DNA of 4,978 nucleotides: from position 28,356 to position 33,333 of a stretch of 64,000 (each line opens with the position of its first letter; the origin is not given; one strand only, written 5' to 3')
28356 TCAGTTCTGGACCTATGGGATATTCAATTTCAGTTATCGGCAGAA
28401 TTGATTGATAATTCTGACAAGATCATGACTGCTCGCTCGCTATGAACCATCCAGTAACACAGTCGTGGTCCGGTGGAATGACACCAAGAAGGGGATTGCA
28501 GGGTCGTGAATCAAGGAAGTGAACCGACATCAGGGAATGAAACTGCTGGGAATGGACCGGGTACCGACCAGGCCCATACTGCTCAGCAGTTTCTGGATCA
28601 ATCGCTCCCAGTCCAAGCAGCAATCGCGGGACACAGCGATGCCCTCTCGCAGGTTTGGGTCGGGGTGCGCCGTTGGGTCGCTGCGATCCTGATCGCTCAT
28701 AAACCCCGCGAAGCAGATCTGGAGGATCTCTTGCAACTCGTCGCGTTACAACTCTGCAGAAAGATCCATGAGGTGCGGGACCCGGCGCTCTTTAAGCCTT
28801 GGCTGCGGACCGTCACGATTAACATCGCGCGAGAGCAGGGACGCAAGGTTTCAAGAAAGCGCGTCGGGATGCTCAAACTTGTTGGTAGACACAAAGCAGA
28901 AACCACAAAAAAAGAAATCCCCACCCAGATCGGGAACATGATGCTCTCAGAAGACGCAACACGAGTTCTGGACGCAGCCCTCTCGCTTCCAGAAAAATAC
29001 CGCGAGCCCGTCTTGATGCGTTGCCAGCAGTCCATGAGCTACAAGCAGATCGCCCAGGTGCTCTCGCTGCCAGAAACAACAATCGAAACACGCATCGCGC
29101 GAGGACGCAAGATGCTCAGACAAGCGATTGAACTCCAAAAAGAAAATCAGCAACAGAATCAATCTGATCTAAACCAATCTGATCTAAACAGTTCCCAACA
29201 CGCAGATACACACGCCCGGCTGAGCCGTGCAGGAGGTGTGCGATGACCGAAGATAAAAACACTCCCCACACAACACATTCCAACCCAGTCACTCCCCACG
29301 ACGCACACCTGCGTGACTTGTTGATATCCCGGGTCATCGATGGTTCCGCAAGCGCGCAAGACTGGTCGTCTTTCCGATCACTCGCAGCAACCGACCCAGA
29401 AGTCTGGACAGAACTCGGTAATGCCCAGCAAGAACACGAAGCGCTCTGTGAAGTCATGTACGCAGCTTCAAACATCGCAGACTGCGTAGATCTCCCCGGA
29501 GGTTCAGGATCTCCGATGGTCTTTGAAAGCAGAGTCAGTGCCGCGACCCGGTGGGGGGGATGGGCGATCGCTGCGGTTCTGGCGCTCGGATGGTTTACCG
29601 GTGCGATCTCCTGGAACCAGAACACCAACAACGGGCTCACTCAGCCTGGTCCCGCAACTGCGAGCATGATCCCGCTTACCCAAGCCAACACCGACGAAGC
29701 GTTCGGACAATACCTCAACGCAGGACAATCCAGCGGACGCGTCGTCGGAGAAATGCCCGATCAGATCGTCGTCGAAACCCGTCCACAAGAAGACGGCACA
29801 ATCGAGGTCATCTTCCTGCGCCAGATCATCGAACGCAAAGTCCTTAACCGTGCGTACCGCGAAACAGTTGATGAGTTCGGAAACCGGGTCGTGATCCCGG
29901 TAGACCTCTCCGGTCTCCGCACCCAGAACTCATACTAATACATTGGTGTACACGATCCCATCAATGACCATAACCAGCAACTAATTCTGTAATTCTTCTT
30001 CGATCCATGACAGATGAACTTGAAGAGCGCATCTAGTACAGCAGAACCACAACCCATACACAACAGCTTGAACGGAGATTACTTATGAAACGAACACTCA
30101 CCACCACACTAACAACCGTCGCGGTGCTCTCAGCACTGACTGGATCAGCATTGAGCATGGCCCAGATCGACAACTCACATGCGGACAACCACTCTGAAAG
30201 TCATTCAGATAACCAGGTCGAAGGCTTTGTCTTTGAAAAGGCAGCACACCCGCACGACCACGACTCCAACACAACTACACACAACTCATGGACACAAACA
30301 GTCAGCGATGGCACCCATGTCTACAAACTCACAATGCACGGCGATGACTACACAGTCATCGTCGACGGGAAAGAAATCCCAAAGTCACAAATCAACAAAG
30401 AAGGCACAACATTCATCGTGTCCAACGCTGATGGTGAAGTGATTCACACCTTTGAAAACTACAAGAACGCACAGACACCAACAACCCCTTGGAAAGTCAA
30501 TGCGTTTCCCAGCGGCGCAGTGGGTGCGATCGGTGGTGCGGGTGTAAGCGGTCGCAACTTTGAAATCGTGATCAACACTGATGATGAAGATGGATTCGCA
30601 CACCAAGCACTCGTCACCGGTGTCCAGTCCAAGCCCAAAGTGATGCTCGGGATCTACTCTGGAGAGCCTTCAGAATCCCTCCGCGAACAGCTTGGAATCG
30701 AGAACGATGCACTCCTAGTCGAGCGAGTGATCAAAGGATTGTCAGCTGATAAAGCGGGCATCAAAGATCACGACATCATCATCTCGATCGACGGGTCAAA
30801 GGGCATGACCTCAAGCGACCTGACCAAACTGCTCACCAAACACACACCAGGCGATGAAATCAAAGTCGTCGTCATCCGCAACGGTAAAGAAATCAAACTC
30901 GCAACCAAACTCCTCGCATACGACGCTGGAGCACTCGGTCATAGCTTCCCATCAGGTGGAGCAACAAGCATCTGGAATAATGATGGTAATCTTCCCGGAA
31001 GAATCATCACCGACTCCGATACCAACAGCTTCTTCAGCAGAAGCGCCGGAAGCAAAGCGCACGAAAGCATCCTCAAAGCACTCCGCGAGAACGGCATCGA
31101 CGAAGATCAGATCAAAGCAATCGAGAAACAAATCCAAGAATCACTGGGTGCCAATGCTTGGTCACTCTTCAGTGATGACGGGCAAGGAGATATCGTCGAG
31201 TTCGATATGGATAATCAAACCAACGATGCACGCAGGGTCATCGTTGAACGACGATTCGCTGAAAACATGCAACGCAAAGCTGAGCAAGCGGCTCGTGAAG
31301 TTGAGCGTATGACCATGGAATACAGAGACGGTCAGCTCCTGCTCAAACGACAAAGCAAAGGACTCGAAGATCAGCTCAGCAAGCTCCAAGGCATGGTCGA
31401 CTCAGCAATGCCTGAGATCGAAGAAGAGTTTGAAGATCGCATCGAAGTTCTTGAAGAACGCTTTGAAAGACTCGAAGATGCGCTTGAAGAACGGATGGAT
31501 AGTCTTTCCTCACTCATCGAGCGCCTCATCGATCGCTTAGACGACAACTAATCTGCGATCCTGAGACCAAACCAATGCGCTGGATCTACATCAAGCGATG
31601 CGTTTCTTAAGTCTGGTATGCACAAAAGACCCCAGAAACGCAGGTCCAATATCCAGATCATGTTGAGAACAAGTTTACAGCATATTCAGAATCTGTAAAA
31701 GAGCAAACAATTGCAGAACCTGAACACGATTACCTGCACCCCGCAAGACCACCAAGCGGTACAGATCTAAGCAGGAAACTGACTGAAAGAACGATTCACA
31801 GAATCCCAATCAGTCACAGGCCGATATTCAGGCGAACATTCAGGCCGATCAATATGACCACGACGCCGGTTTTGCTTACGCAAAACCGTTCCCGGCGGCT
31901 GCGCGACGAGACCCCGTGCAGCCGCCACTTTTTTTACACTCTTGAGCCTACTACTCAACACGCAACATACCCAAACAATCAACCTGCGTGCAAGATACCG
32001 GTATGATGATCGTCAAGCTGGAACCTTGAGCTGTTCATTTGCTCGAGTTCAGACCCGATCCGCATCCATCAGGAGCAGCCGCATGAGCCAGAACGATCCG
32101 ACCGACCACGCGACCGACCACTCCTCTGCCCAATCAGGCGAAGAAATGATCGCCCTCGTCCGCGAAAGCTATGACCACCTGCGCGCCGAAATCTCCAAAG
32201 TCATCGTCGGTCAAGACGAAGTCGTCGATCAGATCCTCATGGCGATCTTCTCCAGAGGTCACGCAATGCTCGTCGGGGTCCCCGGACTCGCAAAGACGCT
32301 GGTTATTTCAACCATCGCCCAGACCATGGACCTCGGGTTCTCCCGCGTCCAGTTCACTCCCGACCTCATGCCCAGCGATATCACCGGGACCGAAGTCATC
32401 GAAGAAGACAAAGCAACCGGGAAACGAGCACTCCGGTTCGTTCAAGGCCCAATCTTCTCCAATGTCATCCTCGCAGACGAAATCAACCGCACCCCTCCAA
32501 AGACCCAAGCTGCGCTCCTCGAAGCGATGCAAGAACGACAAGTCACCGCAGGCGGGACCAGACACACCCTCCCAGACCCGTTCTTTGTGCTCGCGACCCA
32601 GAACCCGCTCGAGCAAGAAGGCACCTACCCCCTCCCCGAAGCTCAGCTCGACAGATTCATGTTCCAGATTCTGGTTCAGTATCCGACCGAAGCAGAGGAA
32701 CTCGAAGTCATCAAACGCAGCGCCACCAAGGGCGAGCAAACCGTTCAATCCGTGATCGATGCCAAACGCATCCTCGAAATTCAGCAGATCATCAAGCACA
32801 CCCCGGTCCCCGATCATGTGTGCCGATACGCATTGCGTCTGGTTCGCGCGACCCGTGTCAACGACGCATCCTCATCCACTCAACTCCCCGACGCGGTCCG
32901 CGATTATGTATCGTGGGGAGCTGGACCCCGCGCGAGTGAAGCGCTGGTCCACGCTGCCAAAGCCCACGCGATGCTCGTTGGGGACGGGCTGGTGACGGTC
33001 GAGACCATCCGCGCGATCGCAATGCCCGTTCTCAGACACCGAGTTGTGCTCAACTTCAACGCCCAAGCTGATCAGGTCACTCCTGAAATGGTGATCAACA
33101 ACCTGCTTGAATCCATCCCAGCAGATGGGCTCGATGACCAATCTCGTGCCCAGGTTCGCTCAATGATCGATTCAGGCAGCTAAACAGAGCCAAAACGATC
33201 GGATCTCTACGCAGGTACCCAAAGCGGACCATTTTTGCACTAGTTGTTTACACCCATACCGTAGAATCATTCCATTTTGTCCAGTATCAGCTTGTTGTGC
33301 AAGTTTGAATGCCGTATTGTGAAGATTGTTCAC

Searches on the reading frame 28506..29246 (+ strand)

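Call 70: search_protein_families(library=pfam, proteins=[window:28506-29246:+], max_evalue=0.0001)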
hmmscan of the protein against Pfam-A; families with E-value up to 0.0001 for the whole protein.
window:28506-29246:+ (246 aa): 3 families
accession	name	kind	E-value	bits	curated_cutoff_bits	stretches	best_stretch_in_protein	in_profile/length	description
PF08281.18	Sigma70_r4_2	-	1.1e-14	54.3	25.7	1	153-204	3-54/54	Sigma-70, region 4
PF04542.20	Sigma70_r2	-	2.3e-06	27.7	24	1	55-116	6-69/71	Sigma-70 region 2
PF04545.22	Sigma70_r4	-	8.1e-06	25.7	24.1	1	160-206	4-50/50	Sigma-70, region 4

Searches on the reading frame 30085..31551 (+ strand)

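Call 70: search_protein_families(library=pfam, proteins=[window:30085-31551:+], max_evalue=0.0001)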
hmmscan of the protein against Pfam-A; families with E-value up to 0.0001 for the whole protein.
window:30085-31551:+ (488 aa): 2 families
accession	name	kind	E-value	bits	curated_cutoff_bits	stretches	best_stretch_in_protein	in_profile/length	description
PF13180.12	PDZ_2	-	5.5e-12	46.2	27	1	208-276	12-80/80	PDZ domain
PF00595.29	PDZ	-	2.1e-05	25.2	23.2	0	207-263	24-80/81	PDZ domain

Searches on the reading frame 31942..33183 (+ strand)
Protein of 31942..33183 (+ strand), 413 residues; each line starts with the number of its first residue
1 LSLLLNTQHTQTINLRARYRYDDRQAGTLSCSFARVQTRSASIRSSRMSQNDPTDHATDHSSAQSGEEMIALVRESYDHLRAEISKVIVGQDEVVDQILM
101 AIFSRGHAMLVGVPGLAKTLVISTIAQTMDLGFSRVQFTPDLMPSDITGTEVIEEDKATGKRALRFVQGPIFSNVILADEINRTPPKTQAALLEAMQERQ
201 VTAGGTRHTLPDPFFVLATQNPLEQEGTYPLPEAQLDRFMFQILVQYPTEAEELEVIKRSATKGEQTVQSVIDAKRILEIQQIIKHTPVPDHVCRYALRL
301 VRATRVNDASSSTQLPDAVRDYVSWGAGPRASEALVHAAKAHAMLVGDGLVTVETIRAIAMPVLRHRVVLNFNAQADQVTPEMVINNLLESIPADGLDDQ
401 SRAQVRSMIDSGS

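Call 70: search_protein_families(library=pfam, proteins=[window:31942-33183:+], max_evalue=0.0001)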
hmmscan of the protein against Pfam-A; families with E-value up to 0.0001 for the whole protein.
window:31942-33183:+ (413 aa): 5 families
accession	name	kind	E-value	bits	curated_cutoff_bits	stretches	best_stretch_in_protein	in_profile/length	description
PF07726.17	AAA_3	-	3.8e-62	208.4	27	1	107-241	1-131/131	ATPase family associated with various cellular activities (AAA)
PF17863.7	AAA_lid_2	-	2.4e-15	56.5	22.7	1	319-386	5-72/74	AAA lid domain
PF07728.20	AAA_5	-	8.1e-13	49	22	1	108-239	2-139/139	AAA domain (dynein-related subfamily)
PF20030.5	bpMoxR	-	8.7e-13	48.2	27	1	81-276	7-199/205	MoxR domain in the MoxR-vWA-beta-propeller ternary systems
PF00004.35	AAA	-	3.7e-05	24.6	21.2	1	109-245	2-129/131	ATPase family associated with various cellular activities (AAA)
